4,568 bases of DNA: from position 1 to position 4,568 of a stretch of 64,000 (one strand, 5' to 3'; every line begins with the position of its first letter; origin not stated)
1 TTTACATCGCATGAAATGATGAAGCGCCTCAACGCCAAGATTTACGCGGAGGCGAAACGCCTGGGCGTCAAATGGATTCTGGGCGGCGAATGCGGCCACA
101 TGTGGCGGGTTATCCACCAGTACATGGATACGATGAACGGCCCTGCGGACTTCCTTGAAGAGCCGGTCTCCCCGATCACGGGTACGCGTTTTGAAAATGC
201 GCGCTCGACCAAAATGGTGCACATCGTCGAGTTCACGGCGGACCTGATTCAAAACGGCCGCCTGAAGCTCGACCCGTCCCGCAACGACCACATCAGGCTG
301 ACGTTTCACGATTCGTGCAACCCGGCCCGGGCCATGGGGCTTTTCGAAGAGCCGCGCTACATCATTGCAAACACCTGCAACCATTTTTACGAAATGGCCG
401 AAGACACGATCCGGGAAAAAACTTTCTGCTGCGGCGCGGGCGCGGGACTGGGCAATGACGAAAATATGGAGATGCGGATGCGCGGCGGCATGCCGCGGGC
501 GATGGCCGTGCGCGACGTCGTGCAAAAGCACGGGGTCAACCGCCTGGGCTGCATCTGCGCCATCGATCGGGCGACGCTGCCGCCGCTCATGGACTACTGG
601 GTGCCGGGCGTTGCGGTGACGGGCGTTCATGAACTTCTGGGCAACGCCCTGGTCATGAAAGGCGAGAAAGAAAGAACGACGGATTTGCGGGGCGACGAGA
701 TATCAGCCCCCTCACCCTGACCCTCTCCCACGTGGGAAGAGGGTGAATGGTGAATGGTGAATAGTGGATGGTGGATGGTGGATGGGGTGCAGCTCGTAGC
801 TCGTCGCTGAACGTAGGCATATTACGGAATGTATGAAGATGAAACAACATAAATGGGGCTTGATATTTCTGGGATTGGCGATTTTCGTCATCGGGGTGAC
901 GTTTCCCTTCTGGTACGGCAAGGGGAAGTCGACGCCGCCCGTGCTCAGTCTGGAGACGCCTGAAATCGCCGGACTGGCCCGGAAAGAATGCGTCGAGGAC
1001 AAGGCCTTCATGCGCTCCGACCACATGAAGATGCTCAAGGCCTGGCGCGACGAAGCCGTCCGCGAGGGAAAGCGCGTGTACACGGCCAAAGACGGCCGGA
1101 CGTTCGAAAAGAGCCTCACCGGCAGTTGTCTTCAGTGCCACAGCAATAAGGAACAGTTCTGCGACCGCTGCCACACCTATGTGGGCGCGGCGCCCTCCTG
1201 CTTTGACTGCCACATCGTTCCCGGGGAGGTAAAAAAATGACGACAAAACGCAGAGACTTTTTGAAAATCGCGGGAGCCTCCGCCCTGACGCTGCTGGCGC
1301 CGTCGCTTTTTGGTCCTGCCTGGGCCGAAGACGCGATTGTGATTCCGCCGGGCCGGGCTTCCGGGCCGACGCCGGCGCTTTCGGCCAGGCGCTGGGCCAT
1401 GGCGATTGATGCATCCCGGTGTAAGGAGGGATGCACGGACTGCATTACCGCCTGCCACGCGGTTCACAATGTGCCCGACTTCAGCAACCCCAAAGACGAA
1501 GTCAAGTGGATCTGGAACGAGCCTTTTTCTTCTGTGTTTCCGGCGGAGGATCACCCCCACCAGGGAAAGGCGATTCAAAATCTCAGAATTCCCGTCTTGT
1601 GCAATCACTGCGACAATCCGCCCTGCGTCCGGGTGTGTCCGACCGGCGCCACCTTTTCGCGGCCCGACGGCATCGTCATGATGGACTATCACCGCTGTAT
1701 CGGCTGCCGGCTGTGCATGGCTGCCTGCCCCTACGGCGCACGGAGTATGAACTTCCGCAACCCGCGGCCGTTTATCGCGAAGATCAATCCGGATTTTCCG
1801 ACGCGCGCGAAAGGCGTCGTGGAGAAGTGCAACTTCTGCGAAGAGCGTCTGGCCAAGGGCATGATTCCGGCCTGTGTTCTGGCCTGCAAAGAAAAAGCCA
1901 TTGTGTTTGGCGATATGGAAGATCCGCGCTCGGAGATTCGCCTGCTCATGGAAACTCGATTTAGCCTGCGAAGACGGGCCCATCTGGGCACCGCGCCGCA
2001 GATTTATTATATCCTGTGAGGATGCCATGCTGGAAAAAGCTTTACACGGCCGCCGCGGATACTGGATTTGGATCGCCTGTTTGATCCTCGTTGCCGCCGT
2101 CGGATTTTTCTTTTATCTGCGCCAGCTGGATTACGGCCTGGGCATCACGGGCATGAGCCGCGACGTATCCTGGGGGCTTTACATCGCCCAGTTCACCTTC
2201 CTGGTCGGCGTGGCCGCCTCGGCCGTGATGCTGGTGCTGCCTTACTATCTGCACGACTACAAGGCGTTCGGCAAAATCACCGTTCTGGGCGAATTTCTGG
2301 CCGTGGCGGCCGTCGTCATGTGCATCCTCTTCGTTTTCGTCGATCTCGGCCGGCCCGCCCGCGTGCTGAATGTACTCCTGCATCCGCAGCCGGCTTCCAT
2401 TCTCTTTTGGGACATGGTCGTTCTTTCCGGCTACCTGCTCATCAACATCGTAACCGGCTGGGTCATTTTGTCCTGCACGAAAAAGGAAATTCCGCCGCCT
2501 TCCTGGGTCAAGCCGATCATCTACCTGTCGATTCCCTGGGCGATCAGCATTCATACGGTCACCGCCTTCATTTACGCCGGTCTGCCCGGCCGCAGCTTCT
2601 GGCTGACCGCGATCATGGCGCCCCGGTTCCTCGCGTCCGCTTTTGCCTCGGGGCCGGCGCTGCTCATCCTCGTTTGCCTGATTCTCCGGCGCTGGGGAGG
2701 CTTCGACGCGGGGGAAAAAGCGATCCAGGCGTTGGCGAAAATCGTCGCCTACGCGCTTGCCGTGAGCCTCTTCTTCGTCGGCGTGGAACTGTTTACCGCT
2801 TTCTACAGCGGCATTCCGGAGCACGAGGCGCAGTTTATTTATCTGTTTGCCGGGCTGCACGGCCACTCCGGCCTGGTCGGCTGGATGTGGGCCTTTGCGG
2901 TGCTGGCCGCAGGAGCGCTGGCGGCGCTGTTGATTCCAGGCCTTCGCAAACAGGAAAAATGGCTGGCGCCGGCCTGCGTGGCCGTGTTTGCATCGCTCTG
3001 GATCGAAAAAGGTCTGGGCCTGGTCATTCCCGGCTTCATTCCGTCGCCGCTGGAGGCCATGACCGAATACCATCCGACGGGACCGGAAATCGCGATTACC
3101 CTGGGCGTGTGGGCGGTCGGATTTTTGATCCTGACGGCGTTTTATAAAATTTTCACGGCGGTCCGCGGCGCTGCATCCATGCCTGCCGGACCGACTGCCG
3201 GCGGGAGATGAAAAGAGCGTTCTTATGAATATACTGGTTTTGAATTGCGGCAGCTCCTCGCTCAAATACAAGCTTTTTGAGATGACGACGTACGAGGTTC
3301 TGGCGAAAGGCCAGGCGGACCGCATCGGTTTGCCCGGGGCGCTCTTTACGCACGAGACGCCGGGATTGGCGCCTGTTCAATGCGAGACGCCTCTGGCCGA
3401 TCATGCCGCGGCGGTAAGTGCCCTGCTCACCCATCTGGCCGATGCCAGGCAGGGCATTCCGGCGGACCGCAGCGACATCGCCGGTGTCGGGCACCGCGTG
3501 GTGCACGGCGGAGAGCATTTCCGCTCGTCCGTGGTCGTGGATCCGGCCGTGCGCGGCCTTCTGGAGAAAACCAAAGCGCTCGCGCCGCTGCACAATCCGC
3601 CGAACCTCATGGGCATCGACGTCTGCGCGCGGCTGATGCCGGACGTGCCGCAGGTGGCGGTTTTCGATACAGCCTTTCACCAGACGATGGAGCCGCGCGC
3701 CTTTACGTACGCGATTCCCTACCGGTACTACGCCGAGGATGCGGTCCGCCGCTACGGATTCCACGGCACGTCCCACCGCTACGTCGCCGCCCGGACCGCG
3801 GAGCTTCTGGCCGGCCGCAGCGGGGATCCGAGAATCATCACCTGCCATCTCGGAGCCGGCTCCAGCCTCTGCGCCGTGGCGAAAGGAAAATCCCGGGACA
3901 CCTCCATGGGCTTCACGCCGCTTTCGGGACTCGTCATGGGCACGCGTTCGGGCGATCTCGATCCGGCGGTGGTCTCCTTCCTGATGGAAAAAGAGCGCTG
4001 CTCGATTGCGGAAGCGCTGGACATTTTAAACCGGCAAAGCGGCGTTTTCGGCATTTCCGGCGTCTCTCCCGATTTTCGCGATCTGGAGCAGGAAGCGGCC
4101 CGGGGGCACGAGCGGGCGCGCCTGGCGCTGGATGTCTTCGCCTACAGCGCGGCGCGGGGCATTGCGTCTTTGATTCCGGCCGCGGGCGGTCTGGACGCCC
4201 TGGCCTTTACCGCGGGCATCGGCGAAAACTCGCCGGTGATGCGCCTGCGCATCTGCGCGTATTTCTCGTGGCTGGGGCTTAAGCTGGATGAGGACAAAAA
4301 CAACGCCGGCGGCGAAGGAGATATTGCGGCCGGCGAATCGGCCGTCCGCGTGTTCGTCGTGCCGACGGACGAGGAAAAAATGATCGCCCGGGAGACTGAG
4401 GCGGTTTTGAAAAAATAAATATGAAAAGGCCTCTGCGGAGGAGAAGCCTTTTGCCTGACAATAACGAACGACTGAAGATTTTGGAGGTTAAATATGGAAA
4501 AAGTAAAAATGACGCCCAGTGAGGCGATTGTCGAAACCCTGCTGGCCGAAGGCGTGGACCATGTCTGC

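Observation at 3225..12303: Organosulfonate (sulfoacetaldehyde) module attached to dsrMKJOP: xsc-ackA plus SDR, second ThDP enzyme, MFS, Zn-ADH, TetR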

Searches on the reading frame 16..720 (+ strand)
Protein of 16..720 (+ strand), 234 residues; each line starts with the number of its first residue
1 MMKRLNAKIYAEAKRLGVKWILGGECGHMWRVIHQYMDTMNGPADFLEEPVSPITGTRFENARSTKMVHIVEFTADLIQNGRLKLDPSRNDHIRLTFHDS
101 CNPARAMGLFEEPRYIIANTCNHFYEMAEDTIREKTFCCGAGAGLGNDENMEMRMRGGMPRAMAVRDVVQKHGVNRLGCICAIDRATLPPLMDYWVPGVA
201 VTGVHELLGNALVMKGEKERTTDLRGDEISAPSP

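Call 9: search_protein_families(library=ncbifam, proteins=[window:16-720:+], max_evalue=0.00001)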
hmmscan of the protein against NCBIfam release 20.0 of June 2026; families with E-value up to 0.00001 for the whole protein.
window:16-720:+ (234 aa): 5 families
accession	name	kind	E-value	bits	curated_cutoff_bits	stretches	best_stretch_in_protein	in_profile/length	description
NF045796.1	DsrK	equivalog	7.7e-96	321.4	400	1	1-221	245-445/453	sulfate reduction electron transfer complex DsrMKJOP subunit DsrK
NF045724.1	ferredox_TmcB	equivalog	5e-23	81.4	735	1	1-165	240-385/430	electron transfer complex ferredoxin TmcB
NF045711.1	sulf_resp_HmcF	equivalog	5.2e-19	68.4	750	1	7-146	264-386/457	sulfate respiration complex iron-sulfur protein HmcF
NF004898.0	PRK06259.1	equivalog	6.6e-08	31.6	385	1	65-148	352-428/488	fumarate reductase (CoM/CoB) subunit TfrB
NF045670.1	quin_L_LdhH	equivalog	2e-07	29.7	800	1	64-143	573-645/706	L-lactate dehydrogenase (quinone) large subunit LdhH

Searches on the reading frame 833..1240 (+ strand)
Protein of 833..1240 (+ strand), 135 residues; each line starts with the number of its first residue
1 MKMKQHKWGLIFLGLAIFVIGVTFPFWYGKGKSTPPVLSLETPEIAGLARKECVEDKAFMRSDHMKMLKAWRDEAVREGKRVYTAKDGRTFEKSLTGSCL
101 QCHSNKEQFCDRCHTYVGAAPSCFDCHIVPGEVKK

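Call 9: search_protein_families(library=ncbifam, proteins=[window:833-1240:+], max_evalue=0.00001)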
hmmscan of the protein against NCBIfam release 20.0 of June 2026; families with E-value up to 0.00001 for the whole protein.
window:833-1240:+ (135 aa): 1 family
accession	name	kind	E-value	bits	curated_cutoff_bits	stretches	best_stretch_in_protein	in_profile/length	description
NF038038.1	cytoc_DsrJ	equivalog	1.3e-44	151.4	100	1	9-127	5-121/121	sulfate reduction electron transfer complex DsrMKJOP subunit DsrJ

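Call 82: find_encoding_contigs(protein=window:833-1240:+, flank=10000, max_places=4)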
Protein window:833-1240:+ (135 aa): 6 contigs read that carry it; 4 places shown.
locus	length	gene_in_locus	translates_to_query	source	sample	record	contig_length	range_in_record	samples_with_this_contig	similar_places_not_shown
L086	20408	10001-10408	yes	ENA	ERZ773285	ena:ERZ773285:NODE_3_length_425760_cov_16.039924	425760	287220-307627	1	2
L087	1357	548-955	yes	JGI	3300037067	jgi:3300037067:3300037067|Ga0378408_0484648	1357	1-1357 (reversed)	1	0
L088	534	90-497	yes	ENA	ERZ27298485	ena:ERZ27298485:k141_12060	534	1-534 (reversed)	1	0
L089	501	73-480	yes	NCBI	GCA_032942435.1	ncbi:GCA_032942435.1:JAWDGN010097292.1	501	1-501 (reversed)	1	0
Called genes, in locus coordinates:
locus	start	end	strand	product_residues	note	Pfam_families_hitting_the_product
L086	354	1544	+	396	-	PF03460:NIR_SIR_ferr (weak), PF01077:NIR_SIR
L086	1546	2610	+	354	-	PF03460:NIR_SIR_ferr, PF01077:NIR_SIR, PF25160:LdpA_Fe-S-bd (faint), PF12838:Fer4_7 (weak), PF13237:Fer4_10 (weak), PF00037:Fer4 (weak)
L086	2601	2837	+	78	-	PF08679:DsrD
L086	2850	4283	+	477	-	PF01656:CbiA, PF13500:AAA_26, PF07685:GATase_3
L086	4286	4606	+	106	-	PF04358:DsrC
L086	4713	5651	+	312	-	PF02665:Nitrate_red_gam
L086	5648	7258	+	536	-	PF13187:Fer4_9 (faint), PF13237:Fer4_10 (faint), PF13183:Fer4_8, PF13534:Fer4_17 (weak), PF02754:CCG (faint)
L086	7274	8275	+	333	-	PF02665:Nitrate_red_gam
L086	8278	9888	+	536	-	PF13183:Fer4_8, PF13237:Fer4_10 (faint), PF13534:Fer4_17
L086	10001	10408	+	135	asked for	-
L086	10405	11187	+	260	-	PF12797:Fer4_2 (faint), PF13247:Fer4_11, PF12838:Fer4_7 (weak), PF13187:Fer4_9 (weak), PF00037:Fer4 (weak), PF12837:Fer4_6 (weak), PF13187:Fer4_9 (weak), PF13247:Fer4_11 (weak), +1 more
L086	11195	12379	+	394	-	PF03916:NrfD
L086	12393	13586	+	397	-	PF00871:Acetate_kinase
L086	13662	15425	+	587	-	PF02776:TPP_enzyme_N, PF00205:TPP_enzyme_M, PF02775:TPP_enzyme_C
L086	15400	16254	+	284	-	PF23441:SDR (weak), PF00106:adh_short, PF13561:adh_short_C2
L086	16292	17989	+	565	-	PF02776:TPP_enzyme_N, PF00205:TPP_enzyme_M, PF02775:TPP_enzyme_C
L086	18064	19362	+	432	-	PF00083:Sugar_tr, PF03137:OATP (faint), PF07690:MFS_1, PF00854:PTR2 (faint)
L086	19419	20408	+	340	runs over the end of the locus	PF08240:ADH_N, PF00107:ADH_zinc_N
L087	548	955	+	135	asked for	-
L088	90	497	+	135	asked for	-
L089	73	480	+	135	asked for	-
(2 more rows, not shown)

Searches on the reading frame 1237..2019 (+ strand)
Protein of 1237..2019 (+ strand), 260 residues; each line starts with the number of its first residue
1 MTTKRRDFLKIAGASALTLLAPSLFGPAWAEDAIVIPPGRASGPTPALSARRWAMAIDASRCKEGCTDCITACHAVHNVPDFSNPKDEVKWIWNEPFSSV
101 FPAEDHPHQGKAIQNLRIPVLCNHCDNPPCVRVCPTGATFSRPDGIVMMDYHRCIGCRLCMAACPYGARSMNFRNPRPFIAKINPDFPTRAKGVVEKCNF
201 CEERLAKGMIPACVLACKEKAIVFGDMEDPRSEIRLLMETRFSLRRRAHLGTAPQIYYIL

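Call 9: search_protein_families(library=ncbifam, proteins=[window:1237-2019:+], max_evalue=0.00001)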
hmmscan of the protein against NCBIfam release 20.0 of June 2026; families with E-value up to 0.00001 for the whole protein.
window:1237-2019:+ (260 aa): 26 families (the best 25 are shown)
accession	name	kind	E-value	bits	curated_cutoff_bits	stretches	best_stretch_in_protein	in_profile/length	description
NF045797.1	DsrO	equivalog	5.4e-90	300.9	200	1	1-259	1-234/235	sulfate reduction electron transfer complex DsrMKJOP subunit DsrO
NF011569.0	PRK14993.1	equivalog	3.6e-41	141.2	416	1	29-259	24-222/244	tetrathionate reductase subunit TtrB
TIGR03149.1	cyt_nit_nrfC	equivalog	2.1e-40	138.4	377.6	1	49-259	35-216/225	cytochrome c nitrite reductase Fe-S protein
NF041782.1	mnquin_red_QrcC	equivalog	6.5e-39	134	400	1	53-259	1-225/239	menaquinone reductase iron-sulfur cluster-binding subunit QrcC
NF041715.1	arsenate_red_ArrB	equivalog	8.9e-39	133.4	450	2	52-176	2-111/233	arsenate respiratory reductase iron-sulfur subunit ArrB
TIGR02951.1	DMSO_dmsB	equivalog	3e-30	105.4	214.1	1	56-231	5-157/161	DMSO/selenate family reductase complex B subunit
NF008134.0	PRK10882.1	equivalog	3.2e-25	88.9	263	1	3-235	2-216/329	hydrogenase 2 operon protein HybA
NF045715.1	sulf_resp_HmcB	equivalog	7.2e-24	84.4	420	1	52-229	36-200/307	sulfate respiration complex iron-sulfur protein HmcB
TIGR03478.1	DMSO_red_II_bet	subfamily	2.7e-22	79.1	480.7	1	117-259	126-253/321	DMSO reductase family type II enzyme, iron-sulfur subunit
NF042979.1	EthbenzDh_ebdB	equivalog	4e-21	75.2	740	1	120-259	151-275/354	ethylbenzene dehydrogenase subunit beta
NF038355.1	FDH3_beta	equivalog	5e-21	75.5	240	1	115-229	47-166/180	formate dehydrogenase FDH3 subunit beta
NF007658.0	PRK10330.1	equivalog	1e-18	67.4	260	1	56-228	6-158/181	electron transport protein HydN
TIGR01582.1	FDH-beta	equivalog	4e-17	62.2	334.7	1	53-231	22-186/283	formate dehydrogenase subunit beta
NF009408.0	PRK12769.1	equivalog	6e-16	57.7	1003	1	58-223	8-143/659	formate-dependent uric acid utilization protein AegA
NF009451.0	PRK12809.1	equivalog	2.6e-12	45.8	1154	1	56-226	6-138/639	formate-dependent uric acid utilization protein YgfT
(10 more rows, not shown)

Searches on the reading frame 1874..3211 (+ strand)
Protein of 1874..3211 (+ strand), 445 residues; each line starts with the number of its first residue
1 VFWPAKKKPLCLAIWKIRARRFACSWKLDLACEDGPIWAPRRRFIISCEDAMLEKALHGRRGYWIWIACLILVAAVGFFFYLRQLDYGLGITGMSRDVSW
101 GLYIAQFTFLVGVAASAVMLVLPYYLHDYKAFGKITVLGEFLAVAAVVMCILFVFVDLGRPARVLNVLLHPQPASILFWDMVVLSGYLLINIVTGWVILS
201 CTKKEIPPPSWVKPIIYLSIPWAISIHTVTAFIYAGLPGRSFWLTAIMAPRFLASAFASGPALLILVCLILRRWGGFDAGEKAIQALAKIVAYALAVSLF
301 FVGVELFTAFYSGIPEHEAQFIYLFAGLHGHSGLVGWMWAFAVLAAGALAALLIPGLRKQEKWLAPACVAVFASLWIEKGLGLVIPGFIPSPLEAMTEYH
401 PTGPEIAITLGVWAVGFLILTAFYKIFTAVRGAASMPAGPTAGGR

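Call 9: search_protein_families(library=ncbifam, proteins=[window:1874-3211:+], max_evalue=0.00001)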
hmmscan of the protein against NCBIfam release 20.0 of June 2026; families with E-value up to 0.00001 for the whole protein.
window:1874-3211:+ (445 aa): 3 families
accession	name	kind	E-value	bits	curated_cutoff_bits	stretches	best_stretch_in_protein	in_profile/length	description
NF045798.1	DsrP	equivalog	3.3e-142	474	350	1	52-431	1-344/346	sulfate reduction electron transfer complex DsrMKJOP subunit DsrP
NF041784.1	mnquin_red_QrcD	equivalog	3.9e-13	49.4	570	1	252-425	223-396/408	menaquinone reductase integral membrane subunit QrcD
NF011568.0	PRK14992.1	equivalog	9e-06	25.3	314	1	95-300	14-214/341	tetrathionate reductase subunit TtrC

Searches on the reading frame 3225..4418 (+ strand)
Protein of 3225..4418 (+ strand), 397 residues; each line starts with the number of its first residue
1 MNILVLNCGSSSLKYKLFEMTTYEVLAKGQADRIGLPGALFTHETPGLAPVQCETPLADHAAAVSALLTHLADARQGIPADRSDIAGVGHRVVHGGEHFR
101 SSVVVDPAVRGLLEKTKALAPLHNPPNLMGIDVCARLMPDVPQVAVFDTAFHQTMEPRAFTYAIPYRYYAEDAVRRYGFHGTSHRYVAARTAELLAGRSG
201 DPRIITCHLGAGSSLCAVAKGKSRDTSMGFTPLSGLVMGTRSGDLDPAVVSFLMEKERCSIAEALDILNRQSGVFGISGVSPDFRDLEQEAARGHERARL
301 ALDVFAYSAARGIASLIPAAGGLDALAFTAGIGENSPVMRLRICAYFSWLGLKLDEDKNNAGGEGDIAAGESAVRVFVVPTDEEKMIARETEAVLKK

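Call 3: search_protein_families(library=ncbifam, proteins=[window:3225-4418:+], max_evalue=0.00001)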
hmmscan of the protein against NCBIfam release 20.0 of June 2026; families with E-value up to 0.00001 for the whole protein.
window:3225-4418:+ (397 aa): 8 families
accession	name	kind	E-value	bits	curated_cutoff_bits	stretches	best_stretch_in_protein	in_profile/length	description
TIGR00016.1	ackA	subfamily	8.8e-134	446.2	293.4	1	1-392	4-401/405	acetate/propionate family kinase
NF009063.0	PRK12397.1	equivalog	2.1e-130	435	659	1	2-391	4-389/404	acetate/propionate family kinase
NF009045.0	PRK12379.1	equivalog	4.5e-119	397.8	580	1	3-390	7-388/402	propionate kinase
NF005520.0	PRK07157.1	equivalog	2.1e-102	343.3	561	1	2-394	4-397/400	acetate kinase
NF005462.0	PRK07058.1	equivalog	2.9e-101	339.4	486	1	3-396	6-391/396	acetate/propionate family kinase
NF009099.0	PRK12440.1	equivalog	2e-98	330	693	1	3-392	6-394/397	acetate/propionate family kinase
NF002834.0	PRK03011.1-5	subfamily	2e-20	73.2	222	1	175-350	150-323/357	butyrate kinase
TIGR02707.1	butyr_kinase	equivalog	3.7e-12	45.9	289.1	1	175-349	147-319/351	butyrate kinase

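Call 4: search_protein_families(library=pfam, proteins=[window:3225-4418:+], max_evalue=0.001)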
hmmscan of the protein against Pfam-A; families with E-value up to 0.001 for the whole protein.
window:3225-4418:+ (397 aa): 1 family
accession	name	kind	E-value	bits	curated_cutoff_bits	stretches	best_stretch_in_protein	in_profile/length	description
PF00871.23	Acetate_kinase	-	4.1e-135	450.9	22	1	3-389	2-392/392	Acetokinase family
